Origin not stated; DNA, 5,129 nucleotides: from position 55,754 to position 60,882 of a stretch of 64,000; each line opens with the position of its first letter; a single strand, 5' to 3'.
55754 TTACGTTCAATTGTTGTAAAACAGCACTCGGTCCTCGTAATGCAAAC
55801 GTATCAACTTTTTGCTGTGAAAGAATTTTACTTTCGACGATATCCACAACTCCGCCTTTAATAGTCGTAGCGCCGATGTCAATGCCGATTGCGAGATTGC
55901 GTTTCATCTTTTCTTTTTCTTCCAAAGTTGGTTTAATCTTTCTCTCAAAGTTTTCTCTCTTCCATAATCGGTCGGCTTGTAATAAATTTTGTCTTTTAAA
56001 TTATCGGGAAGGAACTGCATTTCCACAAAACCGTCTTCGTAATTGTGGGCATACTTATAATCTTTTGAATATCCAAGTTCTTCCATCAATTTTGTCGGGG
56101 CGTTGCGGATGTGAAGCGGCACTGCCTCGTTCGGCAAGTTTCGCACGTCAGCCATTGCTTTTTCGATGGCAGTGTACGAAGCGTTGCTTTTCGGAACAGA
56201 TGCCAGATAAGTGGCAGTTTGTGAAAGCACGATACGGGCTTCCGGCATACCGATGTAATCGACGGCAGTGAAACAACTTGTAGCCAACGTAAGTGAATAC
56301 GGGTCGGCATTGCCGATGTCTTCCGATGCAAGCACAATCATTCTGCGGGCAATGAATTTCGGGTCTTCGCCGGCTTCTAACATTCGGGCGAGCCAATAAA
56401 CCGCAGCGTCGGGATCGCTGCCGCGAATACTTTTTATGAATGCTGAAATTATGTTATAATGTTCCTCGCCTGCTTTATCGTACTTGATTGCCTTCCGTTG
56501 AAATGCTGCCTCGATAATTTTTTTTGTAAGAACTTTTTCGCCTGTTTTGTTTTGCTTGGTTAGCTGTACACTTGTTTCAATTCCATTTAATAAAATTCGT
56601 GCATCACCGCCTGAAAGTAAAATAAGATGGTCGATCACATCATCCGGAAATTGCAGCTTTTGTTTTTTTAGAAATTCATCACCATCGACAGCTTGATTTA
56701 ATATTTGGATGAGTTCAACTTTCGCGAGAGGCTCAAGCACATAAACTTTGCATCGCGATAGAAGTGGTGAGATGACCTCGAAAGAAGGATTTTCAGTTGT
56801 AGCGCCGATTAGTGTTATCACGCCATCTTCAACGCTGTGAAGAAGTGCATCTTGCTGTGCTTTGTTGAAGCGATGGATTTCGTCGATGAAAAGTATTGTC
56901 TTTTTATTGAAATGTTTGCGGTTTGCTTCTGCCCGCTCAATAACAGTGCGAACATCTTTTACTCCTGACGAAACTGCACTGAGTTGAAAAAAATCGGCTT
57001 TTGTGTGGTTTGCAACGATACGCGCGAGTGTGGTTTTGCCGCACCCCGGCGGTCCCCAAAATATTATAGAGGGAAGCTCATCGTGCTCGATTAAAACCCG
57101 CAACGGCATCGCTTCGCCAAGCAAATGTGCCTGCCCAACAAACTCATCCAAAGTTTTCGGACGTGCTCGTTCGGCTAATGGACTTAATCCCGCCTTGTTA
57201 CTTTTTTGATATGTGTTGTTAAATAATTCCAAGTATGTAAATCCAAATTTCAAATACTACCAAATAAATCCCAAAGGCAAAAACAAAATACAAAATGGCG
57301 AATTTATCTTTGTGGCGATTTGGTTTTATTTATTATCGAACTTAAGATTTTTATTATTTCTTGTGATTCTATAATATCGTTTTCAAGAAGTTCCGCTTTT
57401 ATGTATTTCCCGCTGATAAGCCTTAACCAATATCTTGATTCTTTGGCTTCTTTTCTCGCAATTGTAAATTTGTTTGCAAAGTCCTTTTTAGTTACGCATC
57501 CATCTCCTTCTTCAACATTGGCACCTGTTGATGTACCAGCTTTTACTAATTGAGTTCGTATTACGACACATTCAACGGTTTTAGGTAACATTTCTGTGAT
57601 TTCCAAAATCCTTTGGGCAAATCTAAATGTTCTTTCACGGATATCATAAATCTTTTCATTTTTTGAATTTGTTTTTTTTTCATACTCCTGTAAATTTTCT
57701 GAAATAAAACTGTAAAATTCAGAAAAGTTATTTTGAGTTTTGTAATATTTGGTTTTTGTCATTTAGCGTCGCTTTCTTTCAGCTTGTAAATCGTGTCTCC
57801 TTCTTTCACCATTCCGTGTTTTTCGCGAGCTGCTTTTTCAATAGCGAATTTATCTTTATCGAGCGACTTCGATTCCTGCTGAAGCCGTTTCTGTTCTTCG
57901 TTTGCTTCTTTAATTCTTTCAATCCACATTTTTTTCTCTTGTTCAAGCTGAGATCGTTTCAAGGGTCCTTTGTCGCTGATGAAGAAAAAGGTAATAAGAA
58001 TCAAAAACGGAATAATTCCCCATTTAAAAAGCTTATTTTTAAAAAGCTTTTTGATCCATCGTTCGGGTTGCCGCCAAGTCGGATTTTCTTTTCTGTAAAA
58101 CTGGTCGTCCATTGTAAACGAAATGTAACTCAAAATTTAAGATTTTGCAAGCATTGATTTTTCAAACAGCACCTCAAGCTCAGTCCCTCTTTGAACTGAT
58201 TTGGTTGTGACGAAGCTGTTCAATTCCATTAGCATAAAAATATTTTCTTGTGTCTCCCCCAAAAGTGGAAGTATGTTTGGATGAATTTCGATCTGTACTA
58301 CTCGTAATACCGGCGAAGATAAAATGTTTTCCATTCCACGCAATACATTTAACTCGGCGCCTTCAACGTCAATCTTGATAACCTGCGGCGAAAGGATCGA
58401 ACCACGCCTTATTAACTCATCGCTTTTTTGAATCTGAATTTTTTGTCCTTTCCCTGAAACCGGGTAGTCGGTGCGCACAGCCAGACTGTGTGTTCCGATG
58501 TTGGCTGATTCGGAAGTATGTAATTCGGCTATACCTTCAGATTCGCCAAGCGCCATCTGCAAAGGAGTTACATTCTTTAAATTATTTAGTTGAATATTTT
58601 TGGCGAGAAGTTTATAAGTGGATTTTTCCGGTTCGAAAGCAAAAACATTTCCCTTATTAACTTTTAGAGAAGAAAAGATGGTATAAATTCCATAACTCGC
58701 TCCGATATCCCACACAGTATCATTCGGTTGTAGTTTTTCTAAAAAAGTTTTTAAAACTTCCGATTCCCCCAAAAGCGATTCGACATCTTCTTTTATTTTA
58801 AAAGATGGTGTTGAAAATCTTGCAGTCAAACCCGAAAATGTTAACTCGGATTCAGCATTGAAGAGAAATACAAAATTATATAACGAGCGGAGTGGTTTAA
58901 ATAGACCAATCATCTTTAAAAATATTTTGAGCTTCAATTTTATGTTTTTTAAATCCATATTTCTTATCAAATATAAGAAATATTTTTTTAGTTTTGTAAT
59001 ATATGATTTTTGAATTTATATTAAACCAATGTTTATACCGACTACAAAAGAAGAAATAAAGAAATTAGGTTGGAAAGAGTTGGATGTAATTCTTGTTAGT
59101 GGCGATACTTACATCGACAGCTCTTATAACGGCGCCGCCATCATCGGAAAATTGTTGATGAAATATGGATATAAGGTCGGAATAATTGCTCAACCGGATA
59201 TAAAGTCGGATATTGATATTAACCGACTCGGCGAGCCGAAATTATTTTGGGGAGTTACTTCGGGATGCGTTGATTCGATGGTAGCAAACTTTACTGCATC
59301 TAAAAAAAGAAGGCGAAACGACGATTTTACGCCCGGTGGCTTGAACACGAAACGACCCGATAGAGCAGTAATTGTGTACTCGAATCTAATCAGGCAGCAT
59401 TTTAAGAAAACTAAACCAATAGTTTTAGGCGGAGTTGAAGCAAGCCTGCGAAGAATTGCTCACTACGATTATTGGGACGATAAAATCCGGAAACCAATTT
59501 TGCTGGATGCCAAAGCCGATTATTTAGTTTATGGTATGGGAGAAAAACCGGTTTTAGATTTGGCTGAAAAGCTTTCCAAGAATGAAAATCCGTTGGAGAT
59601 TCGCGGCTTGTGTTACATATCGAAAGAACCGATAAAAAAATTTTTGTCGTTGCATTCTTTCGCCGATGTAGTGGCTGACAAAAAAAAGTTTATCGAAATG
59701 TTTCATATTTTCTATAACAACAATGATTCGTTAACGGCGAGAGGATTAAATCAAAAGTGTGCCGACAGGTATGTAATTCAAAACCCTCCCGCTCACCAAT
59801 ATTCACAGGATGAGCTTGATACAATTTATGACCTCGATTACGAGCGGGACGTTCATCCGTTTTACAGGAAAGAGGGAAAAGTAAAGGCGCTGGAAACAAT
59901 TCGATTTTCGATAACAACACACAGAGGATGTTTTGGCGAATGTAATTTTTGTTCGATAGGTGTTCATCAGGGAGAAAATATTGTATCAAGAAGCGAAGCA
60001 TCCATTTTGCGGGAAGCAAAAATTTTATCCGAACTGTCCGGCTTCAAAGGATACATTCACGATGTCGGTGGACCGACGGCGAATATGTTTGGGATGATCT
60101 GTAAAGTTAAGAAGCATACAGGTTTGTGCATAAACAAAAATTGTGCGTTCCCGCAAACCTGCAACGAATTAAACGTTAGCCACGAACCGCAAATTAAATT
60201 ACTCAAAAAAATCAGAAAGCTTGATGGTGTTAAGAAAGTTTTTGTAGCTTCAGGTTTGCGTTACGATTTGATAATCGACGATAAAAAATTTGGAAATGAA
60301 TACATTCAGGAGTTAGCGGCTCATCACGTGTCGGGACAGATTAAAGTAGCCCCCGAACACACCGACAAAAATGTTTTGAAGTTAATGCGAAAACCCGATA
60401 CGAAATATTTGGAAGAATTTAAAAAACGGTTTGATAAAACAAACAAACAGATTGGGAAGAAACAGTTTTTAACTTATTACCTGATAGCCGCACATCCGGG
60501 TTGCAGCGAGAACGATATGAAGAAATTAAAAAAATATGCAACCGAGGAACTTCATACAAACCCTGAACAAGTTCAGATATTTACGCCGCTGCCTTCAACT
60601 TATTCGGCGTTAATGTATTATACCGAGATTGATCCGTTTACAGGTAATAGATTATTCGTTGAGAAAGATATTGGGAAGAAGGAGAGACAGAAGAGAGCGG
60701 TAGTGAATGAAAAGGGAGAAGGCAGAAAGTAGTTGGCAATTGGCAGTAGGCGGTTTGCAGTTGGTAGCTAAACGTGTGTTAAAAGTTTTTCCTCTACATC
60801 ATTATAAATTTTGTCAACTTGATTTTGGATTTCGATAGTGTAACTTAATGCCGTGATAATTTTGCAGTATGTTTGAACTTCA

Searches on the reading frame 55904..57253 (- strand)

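Call 52: search_protein_families(library=pfam, proteins=[window:55904-57253:-], max_evalue=0.1)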
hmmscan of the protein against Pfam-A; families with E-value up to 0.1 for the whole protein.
window:55904-57253:- (449 aa): 36 families (the best 25 are shown)
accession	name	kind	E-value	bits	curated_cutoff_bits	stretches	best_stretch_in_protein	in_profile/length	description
PF12002.13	MgsA_C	-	2.3e-72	242.8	27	1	278-444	1-167/167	MgsA AAA+ ATPase C terminal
PF16193.11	AAA_assoc_2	-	1.6e-26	92.8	34.3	1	197-277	2-81/81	AAA C-terminal domain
PF00004.35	AAA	-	5.6e-20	72.6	21.2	1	63-172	1-127/131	ATPase family associated with various cellular activities (AAA)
PF05496.18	RuvB_N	-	2.9e-16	60.1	27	1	31-149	2-116/159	Holliday junction DNA helicase RuvB P-loop domain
PF13173.12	AAA_14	-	3.8e-07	30.6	27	1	63-180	5-127/129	AAA domain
PF07728.20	AAA_5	-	5.4e-07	30.1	22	1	63-150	2-99/139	AAA domain (dynein-related subfamily)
PF01078.27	Mg_chelatase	-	5.3e-06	26.4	20.3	1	62-96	24-62/207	Magnesium chelatase, subunit ChlI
PF20720.3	nSTAND3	-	9.7e-06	25.8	27.2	1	63-126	20-74/155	Novel STAND NTPase 3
PF00158.32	Sigma54_activat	-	2.2e-05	24.7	20.2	1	117-155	93-131/168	Sigma-54 interaction domain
PF13401.12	AAA_22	-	2.9e-05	24.8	27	1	62-102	7-51/130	AAA domain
PF07724.20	AAA_2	-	0.0001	22.8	27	1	60-147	3-105/166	AAA domain (Cdc48 subfamily)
PF07726.17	AAA_3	-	0.00011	22.5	27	1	64-156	3-101/131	ATPase family associated with various cellular activities (AAA)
PF13191.12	AAA_16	-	0.00013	22.9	32.6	0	59-87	23-51/167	AAA ATPase domain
PF01443.25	Viral_helicase1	-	0.00023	21.5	21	1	67-140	5-82/228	Viral superfamily 1 RNA helicase core domain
PF14532.12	Sigma54_activ_2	-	0.00039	21.1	25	1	66-142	27-94/138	Sigma-54 interaction domain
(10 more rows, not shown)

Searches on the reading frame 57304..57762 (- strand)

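Call 52: search_protein_families(library=pfam, proteins=[window:57304-57762:-], max_evalue=0.1)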
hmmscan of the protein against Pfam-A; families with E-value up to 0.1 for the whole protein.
window:57304-57762:- (152 aa): 3 families
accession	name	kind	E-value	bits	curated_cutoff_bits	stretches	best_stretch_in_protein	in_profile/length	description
PF05635.17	23S_rRNA_IVP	-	9e-18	64.9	33.8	1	40-141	4-105/106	23S rRNA-intervening sequence protein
PF23129.1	DotZ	-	0.065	13.2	27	1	3-60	212-269/293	DotZ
PF05762.20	VWA_CoxE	-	0.087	12.7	26.4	0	36-94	85-147/222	VWA domain containing CoxE-like protein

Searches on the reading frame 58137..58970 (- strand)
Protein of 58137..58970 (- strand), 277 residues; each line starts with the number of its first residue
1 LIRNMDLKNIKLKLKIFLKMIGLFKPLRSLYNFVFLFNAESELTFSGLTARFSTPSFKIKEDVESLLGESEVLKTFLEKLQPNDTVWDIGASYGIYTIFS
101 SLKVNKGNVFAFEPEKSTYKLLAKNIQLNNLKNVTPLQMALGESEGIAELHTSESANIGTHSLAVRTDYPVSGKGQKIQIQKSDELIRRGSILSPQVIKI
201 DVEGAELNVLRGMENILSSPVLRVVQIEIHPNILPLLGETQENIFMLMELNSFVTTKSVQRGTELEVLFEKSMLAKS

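Call 52: search_protein_families(library=pfam, proteins=[window:58137-58970:-], max_evalue=0.1)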
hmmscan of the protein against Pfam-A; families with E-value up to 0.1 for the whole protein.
window:58137-58970:- (277 aa): 5 families
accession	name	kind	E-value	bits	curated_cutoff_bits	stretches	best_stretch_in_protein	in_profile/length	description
PF05050.19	Methyltransf_21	-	5e-15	56.5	22.7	1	88-249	1-167/173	Methyltransferase FkbM domain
PF05575.17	V_cholerae_RfbT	-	4.1e-08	33.3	27.9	1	83-212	80-209/286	Vibrio cholerae RfbT protein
PF02475.24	TRM5-TYW2_MTfase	-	1.2e-05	25.8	28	1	77-138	31-93/164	TRM5/TYW2 methyltransferase domain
PF01189.24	Methyltr_RsmB-F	-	0.034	14.2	27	1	79-135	5-62/199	16S rRNA methyltransferase RsmB/F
PF06325.19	PrmA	-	0.057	13.4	22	1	78-137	157-215/296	Ribosomal protein L11 methyltransferase (PrmA)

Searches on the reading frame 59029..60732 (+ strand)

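Call 52: search_protein_families(library=pfam, proteins=[window:59029-60732:+], max_evalue=0.1)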
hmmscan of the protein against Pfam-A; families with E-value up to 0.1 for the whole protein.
window:59029-60732:+ (567 aa): 3 families
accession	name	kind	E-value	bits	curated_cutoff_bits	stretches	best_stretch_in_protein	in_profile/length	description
PF08497.15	Radical_SAM_N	-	5.1e-121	404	25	1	2-294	1-301/301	Radical SAM N-terminal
PF04055.27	Radical_SAM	-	1.8e-08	35.2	29.5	1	296-502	2-164/166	Radical SAM superfamily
PF11842.13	DUF3362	-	0.00045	20.9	27.6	1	513-556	1-45/151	Domain of unknown function (DUF3362)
